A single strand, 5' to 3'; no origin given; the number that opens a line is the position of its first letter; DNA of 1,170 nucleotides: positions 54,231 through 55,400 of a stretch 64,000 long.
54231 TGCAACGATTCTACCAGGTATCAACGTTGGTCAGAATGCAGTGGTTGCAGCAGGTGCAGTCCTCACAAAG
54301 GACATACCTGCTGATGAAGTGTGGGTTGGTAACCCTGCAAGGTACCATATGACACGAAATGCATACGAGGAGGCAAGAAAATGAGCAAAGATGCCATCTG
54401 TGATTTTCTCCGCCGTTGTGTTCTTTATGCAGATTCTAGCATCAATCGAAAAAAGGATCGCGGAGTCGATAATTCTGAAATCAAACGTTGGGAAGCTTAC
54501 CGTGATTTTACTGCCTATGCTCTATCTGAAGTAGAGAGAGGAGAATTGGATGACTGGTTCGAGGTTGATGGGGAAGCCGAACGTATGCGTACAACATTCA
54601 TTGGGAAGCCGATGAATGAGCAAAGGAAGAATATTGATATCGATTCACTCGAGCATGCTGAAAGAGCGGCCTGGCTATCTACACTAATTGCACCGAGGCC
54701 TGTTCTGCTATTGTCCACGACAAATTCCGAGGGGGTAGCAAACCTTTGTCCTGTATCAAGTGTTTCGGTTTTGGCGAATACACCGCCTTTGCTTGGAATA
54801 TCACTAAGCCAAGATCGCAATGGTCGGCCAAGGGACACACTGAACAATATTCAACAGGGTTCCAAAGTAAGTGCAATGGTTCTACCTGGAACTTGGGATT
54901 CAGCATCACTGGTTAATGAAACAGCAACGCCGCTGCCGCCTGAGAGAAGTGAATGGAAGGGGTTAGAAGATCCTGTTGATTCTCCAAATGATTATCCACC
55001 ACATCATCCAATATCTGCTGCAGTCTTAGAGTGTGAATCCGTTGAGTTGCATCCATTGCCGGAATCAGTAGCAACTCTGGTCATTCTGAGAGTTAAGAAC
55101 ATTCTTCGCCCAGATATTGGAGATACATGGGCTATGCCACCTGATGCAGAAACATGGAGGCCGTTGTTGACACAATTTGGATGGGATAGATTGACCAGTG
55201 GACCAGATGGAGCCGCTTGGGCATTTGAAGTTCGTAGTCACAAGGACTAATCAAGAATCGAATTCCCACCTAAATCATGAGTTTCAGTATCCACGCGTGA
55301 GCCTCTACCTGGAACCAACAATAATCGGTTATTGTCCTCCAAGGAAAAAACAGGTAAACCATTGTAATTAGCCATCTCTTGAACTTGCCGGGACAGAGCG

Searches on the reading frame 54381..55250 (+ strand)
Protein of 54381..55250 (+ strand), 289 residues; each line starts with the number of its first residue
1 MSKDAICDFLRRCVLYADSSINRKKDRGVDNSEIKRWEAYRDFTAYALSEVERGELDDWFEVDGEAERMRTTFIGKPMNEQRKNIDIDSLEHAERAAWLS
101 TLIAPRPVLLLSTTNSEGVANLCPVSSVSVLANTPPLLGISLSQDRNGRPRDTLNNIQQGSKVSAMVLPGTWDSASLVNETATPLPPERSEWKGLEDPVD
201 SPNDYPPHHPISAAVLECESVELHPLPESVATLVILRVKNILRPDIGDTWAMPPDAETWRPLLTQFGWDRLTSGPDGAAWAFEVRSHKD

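Call 73: search_protein_families(library=pfam, proteins=[window:54381-55250:+], max_evalue=0.0001)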
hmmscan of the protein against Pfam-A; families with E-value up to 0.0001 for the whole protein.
window:54381-55250:+ (289 aa): 1 family
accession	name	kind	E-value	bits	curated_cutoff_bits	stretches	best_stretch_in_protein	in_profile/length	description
PF01613.24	Flavin_Reduct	-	9.5e-14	52.2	27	1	105-242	5-132/153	Flavin reductase like domain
